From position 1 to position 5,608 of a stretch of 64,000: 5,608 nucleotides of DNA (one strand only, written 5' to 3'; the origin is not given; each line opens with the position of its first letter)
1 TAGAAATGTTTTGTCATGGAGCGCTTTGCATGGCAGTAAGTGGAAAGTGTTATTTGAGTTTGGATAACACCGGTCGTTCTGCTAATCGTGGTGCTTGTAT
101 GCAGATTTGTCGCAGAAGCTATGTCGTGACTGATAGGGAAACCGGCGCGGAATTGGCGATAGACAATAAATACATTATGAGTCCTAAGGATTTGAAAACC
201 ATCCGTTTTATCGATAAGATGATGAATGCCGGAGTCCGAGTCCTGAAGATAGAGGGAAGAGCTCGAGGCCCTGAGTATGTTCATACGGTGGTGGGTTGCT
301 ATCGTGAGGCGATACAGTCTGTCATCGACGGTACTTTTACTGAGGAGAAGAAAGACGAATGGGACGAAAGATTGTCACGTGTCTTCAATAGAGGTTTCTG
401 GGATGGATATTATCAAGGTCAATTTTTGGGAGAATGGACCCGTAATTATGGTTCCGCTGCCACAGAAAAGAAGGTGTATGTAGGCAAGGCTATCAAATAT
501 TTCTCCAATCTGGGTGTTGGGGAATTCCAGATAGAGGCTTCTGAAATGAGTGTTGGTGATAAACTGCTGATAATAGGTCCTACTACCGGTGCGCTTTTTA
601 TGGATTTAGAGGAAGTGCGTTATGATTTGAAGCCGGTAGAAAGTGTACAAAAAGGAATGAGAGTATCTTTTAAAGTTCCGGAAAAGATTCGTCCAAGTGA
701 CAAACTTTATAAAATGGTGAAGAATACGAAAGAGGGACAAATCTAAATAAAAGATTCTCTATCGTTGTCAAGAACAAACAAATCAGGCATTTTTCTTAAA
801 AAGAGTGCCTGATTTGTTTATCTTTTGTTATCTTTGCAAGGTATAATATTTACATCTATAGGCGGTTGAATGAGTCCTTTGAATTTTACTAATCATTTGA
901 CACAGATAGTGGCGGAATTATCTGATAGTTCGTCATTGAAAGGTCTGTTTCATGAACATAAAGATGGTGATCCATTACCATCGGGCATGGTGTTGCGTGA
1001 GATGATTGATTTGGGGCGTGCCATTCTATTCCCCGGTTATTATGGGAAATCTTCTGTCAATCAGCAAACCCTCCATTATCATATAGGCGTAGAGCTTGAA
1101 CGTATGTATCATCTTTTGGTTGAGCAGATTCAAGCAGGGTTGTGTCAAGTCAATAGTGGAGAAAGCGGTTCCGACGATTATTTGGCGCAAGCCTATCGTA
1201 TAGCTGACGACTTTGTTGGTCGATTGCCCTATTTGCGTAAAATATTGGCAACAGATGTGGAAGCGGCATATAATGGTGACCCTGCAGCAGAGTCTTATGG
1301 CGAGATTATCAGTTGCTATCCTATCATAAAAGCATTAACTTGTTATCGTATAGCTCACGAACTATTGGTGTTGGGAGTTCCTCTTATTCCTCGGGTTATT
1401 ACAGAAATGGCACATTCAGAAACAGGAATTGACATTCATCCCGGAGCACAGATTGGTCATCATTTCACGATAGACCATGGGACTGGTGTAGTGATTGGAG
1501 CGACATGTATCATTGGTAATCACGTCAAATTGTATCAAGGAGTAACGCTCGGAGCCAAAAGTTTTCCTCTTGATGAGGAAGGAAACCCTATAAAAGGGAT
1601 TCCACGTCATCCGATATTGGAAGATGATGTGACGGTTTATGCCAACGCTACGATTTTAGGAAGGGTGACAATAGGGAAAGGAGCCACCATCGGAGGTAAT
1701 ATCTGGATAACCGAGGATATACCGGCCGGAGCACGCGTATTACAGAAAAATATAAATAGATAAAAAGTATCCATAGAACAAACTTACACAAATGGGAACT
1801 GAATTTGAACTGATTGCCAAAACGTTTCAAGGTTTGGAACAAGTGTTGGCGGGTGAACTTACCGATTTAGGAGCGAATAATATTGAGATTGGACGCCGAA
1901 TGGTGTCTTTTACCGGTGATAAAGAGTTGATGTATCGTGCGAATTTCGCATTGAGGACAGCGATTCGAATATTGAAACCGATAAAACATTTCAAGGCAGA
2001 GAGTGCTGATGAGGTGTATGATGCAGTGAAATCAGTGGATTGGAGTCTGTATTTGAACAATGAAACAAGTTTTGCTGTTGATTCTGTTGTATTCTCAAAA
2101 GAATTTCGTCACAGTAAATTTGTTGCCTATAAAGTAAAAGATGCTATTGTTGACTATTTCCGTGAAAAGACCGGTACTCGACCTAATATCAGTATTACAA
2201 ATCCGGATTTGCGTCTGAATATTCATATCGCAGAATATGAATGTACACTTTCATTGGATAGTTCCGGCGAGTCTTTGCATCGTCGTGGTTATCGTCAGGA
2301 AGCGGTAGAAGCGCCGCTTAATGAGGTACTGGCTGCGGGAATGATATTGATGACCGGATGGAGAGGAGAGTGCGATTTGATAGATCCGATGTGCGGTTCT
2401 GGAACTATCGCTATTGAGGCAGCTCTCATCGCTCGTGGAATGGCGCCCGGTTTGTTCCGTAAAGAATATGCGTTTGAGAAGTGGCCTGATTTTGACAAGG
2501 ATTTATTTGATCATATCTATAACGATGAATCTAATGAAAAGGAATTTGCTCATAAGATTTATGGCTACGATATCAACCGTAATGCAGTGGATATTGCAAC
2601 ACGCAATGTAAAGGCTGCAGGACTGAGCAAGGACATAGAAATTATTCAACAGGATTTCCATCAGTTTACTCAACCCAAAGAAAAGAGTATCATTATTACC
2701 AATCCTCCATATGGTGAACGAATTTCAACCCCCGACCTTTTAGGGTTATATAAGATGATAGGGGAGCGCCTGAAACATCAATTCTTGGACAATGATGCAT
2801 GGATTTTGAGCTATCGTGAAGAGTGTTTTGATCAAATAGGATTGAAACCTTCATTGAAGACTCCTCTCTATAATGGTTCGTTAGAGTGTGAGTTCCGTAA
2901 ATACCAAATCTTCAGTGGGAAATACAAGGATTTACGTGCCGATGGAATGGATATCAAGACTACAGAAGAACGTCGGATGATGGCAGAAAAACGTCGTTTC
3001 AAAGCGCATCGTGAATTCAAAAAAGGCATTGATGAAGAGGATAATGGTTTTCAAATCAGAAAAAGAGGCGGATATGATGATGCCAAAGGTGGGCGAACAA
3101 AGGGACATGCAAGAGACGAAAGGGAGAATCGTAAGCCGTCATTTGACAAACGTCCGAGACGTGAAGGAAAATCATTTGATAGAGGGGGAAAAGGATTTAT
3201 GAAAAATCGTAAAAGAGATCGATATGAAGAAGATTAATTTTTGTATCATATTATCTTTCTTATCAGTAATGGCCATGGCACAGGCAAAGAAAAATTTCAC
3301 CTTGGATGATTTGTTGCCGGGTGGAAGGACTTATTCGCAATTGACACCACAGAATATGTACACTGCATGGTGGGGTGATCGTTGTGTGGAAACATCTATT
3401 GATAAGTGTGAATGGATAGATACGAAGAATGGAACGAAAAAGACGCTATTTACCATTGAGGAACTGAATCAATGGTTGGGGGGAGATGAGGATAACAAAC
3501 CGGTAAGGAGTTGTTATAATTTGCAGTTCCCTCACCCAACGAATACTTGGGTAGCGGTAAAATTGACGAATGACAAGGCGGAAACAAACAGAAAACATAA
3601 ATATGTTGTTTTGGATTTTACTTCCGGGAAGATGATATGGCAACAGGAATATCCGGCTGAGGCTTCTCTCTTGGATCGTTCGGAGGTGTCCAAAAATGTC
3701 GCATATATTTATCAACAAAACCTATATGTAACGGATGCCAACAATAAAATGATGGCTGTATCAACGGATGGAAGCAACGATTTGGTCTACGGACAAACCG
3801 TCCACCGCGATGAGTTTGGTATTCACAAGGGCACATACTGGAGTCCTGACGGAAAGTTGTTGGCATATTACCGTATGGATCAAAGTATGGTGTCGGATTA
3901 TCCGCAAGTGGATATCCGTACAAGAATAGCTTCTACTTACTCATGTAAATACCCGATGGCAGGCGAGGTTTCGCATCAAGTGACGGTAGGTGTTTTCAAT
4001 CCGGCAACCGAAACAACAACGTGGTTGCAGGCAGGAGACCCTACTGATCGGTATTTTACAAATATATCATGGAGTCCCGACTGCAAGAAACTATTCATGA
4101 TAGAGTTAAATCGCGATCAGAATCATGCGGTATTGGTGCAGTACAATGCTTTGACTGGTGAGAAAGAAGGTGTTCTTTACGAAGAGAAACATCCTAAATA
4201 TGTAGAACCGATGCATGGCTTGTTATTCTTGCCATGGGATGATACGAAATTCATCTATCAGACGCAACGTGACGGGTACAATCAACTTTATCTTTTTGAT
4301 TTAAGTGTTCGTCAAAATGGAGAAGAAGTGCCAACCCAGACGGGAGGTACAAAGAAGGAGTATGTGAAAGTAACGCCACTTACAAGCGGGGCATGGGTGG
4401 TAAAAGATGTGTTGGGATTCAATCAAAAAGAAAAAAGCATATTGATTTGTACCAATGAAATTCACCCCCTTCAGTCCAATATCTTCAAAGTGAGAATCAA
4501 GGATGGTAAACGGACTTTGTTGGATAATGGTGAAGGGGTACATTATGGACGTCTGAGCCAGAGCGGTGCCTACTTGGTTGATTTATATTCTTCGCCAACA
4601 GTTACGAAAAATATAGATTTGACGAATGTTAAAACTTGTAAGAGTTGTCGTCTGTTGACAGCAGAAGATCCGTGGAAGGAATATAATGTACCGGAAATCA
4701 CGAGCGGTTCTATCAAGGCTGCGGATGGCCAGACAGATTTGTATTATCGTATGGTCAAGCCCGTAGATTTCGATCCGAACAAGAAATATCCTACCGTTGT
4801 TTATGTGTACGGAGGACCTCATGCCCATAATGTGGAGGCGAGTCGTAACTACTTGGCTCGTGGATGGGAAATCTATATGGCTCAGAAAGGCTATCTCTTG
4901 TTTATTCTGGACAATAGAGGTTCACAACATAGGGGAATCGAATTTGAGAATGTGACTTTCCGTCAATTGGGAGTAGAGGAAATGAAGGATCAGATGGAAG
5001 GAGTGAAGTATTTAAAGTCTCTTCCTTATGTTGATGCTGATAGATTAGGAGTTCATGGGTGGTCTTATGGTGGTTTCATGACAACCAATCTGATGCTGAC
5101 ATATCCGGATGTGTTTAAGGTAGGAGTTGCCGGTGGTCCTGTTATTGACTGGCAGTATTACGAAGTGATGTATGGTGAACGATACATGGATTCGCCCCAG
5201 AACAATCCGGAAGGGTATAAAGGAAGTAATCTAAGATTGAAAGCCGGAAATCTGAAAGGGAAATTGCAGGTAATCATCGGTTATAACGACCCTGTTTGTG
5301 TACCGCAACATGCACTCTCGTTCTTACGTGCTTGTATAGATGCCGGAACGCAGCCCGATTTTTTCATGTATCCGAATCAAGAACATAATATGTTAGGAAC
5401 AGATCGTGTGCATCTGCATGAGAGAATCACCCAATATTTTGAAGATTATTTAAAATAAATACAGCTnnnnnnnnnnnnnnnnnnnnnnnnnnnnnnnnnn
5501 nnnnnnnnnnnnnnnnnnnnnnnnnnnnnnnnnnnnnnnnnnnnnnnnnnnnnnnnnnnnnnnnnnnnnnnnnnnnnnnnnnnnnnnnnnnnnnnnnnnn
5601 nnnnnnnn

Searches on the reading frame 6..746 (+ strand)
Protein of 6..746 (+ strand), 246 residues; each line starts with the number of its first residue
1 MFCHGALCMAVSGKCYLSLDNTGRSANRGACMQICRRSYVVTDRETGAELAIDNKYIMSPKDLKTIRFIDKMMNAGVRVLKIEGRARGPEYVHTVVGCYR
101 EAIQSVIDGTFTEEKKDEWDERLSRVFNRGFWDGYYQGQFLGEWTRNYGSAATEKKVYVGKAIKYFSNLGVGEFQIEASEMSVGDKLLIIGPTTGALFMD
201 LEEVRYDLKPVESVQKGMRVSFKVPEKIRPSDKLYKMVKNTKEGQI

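Call 93: search_protein_families(library=pfam, proteins=[window:6-746:+], max_evalue=0.00001)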
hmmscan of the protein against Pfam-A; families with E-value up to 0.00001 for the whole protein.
window:6-746:+ (246 aa): 1 family
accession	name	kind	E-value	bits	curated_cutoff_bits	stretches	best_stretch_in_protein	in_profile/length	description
PF01136.24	Peptidase_U32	-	6.6e-44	150.4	22.4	1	1-139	88-230/233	Peptidase family U32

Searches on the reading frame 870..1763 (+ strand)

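Call 93: search_protein_families(library=pfam, proteins=[window:870-1763:+], max_evalue=0.00001)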
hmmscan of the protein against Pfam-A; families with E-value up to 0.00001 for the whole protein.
window:870-1763:+ (297 aa): 1 family
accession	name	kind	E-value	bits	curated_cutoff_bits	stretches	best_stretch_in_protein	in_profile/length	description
PF00132.30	Hexapep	-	7.1e-11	41.8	27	1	247-277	1-31/36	Bacterial transferase hexapeptide (six repeats)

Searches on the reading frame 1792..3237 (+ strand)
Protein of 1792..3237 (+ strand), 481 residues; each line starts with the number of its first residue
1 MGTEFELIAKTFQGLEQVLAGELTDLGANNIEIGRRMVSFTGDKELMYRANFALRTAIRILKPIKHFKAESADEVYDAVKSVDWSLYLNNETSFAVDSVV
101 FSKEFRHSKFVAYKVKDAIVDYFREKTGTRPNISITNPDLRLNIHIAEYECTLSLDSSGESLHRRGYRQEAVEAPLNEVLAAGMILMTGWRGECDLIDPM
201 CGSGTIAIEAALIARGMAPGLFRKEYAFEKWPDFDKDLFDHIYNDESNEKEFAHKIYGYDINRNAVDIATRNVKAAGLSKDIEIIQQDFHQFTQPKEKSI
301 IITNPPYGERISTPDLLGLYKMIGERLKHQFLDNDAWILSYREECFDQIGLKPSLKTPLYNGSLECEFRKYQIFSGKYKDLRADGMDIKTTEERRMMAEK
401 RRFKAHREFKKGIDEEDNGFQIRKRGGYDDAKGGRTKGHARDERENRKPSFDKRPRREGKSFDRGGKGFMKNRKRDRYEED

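Call 93: search_protein_families(library=pfam, proteins=[window:1792-3237:+], max_evalue=0.00001)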
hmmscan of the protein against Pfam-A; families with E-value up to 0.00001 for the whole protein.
window:1792-3237:+ (481 aa): 4 families
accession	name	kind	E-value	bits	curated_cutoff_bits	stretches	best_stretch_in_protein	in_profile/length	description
PF01170.24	UPF0020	-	7.4e-44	150.3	22.3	1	165-367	1-194/197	RMKL-like, methyltransferase domain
PF02926.22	THUMP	-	4.5e-21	75.5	20.6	1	70-156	2-84/84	THUMP domain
PF22020.1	RlmL_1st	-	1.3e-17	63.9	27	1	6-61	1-55/55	RlmL ferredoxin-like domain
PF05175.20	MTS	-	1.5e-07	31.6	23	1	254-312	56-113/170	Methyltransferase small domain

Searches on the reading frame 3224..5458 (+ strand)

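Call 93: search_protein_families(library=pfam, proteins=[window:3224-5458:+], max_evalue=0.00001)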
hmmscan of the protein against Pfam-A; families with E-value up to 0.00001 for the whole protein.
window:3224-5458:+ (744 aa): 3 families
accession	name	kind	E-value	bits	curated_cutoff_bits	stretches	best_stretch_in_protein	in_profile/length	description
PF00930.27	DPPIV_N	-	1.1e-69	235.3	22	1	124-460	22-352/354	Dipeptidyl peptidase IV (DPP IV) N-terminal region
PF00326.27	Peptidase_S9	-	3.5e-46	157.8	22.6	1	548-744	5-211/213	Prolyl oligopeptidase family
PF02129.25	Peptidase_S15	-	1e-05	25.8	23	1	501-660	1-148/262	X-Pro dipeptidyl-peptidase (S15 family)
